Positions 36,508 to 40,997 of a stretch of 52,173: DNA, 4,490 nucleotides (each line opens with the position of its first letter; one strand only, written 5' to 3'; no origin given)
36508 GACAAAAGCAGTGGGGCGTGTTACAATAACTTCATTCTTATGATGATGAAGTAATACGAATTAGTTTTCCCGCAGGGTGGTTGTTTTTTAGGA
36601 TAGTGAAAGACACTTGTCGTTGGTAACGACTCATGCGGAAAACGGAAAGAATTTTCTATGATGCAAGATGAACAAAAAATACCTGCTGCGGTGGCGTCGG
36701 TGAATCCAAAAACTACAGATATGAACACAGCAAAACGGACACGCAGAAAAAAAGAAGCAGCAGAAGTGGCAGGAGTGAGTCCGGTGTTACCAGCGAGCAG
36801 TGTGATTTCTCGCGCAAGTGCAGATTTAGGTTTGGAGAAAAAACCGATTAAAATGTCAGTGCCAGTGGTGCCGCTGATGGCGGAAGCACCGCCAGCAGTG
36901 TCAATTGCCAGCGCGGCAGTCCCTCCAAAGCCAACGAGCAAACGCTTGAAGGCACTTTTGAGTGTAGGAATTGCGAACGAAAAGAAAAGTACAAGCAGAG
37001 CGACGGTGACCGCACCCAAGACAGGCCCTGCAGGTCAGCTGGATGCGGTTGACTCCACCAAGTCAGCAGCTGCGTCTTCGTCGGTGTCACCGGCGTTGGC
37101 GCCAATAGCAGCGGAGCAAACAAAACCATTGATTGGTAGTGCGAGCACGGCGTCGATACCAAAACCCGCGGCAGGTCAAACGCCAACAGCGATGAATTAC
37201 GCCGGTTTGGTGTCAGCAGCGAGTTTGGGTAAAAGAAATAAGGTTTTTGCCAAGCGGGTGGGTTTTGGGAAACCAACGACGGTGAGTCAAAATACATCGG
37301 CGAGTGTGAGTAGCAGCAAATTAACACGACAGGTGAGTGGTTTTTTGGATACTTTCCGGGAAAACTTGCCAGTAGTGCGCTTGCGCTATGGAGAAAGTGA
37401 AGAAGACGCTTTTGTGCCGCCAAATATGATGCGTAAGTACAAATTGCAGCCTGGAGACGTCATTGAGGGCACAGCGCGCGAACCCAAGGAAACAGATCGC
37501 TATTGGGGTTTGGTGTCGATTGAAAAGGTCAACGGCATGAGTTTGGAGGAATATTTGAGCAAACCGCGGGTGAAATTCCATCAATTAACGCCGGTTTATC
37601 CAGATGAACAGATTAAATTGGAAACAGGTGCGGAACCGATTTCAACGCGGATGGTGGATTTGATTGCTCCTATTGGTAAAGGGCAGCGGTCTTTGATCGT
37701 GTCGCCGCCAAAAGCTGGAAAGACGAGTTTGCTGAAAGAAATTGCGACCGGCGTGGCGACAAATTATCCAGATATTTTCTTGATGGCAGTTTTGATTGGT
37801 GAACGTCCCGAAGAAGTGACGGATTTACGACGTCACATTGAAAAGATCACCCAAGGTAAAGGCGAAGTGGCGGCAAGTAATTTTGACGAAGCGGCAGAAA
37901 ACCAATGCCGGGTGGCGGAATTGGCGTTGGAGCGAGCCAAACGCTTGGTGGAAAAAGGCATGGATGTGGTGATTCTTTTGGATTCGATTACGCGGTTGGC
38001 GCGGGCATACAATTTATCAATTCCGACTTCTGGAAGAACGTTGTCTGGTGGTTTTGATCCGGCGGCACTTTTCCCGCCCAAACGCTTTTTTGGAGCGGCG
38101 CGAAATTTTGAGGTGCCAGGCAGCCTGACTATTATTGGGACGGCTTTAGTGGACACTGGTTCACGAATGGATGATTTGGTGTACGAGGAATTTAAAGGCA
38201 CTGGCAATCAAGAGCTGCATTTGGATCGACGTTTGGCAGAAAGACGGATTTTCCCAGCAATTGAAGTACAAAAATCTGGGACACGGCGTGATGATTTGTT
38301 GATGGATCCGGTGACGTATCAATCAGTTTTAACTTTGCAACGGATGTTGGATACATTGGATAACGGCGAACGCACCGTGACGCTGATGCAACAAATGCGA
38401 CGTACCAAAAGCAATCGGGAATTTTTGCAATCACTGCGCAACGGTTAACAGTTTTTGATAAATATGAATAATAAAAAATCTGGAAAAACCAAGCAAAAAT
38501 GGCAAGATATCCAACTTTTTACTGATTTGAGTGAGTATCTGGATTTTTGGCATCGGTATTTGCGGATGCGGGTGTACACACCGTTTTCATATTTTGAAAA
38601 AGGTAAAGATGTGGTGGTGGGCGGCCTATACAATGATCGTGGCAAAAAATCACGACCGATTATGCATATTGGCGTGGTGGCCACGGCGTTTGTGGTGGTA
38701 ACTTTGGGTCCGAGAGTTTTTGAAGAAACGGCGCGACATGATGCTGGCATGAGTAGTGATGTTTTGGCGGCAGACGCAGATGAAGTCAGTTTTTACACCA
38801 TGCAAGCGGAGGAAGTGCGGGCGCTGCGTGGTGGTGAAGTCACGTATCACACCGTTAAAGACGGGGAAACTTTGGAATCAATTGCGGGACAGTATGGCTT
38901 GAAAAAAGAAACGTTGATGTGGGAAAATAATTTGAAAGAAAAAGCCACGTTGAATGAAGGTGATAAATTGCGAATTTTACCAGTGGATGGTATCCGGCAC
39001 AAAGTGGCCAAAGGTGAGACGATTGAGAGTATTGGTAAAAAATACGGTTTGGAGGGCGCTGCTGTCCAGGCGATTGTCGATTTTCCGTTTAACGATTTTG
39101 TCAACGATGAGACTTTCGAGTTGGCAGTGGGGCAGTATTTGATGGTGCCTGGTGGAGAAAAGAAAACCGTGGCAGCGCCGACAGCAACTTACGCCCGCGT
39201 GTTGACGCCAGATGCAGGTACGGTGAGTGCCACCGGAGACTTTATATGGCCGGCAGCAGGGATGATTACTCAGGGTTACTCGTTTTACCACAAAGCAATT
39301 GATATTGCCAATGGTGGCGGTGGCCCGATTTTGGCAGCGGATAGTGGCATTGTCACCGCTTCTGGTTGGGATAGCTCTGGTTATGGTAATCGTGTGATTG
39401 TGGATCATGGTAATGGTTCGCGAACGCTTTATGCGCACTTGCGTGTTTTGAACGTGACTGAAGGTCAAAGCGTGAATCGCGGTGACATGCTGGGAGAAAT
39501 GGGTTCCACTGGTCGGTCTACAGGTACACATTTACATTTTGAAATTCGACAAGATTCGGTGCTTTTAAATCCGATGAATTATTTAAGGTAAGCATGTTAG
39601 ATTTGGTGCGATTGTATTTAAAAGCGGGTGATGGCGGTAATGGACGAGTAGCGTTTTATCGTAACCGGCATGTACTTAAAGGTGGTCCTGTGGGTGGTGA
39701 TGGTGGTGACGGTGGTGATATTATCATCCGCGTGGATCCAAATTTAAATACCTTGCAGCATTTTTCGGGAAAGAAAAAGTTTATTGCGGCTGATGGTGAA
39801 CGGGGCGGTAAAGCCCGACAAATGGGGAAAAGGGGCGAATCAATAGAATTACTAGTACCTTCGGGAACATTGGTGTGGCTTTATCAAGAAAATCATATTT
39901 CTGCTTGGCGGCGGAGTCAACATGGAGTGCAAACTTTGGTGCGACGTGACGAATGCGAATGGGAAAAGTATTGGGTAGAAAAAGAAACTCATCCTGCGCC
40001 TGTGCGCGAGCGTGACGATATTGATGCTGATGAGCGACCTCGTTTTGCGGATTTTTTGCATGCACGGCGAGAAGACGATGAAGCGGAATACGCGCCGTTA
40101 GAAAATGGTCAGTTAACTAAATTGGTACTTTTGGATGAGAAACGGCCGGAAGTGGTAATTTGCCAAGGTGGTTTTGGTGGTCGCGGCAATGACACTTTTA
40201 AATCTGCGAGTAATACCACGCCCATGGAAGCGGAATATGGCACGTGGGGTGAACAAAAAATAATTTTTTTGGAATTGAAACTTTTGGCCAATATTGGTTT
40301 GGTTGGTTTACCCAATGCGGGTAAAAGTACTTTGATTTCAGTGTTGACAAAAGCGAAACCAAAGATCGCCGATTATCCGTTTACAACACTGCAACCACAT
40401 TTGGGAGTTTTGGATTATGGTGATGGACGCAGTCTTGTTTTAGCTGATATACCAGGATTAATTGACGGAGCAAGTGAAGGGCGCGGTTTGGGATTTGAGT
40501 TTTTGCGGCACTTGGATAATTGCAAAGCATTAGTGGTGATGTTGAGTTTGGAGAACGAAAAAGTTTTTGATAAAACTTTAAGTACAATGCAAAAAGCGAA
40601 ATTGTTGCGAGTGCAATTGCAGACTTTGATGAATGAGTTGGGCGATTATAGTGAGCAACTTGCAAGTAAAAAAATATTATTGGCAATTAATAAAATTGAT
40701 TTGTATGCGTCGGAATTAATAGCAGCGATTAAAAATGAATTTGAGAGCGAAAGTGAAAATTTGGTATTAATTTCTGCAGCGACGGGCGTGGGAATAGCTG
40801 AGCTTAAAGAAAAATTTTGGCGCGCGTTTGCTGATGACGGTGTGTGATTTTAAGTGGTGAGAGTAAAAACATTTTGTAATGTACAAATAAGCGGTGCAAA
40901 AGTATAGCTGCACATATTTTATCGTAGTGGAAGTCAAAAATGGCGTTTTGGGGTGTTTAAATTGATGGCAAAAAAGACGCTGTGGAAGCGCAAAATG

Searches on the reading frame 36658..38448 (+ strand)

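Call 89: search_protein_families(library=pfam, proteins=[window:36658-38448:+], max_evalue=0.0001)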
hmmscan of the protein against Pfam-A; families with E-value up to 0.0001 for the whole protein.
window:36658-38448:+ (596 aa): 2 families
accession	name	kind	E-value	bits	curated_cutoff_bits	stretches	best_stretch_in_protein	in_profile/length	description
PF00006.31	ATP-synt_ab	-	4.5e-28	98.8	29.5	1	330-540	2-211/213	ATP synthase alpha/beta family, nucleotide-binding domain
PF07497.18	Rho_RNA_bind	-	1.5e-16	60.4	27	1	227-296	2-72/73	Rho termination factor, RNA-binding domain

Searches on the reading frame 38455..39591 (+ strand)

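Call 89: search_protein_families(library=pfam, proteins=[window:38455-39591:+], max_evalue=0.0001)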
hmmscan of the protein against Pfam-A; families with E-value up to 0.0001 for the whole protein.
window:38455-39591:+ (378 aa): 2 families
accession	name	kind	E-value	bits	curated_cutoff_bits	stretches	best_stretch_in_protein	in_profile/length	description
PF01551.29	Peptidase_M23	-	2.7e-31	108.1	28.7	1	278-373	2-96/96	Peptidase family M23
PF01476.26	LysM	-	2.1e-12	47.2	20.9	1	132-174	1-42/43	LysM domain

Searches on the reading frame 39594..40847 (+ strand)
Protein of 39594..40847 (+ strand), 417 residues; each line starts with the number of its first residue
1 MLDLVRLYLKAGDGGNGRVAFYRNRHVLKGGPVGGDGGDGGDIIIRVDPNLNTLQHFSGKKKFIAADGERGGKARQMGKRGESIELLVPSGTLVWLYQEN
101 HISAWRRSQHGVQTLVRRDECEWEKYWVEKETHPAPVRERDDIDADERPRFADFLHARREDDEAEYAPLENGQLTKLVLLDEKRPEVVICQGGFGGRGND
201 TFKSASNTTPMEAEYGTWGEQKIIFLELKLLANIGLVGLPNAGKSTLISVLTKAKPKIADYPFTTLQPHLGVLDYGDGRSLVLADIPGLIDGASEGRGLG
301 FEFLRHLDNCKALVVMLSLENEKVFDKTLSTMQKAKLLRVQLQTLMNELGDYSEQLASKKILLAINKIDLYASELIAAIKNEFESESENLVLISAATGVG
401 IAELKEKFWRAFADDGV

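Call 89: search_protein_families(library=pfam, proteins=[window:39594-40847:+], max_evalue=0.0001)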
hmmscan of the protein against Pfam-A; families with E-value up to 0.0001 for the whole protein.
window:39594-40847:+ (417 aa): 4 families
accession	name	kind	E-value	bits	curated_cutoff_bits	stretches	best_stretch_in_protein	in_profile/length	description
PF01018.28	GTP1_OBG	-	1.1e-42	145.7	27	2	3-102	2-101/155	GTP1/OBG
PF01926.29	MMR_HSR1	-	3.4e-23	82.4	21.9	1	234-366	2-112/113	50S ribosome-binding GTPase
PF02421.24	FeoB_N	-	4.1e-10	39.8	27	1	233-289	2-57/156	Ferrous iron transport protein B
PF16897.10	MMR_HSR1_Xtn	-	7e-06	26.4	35.2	1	359-411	56-103/106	C-terminal region of MMR_HSR1 domain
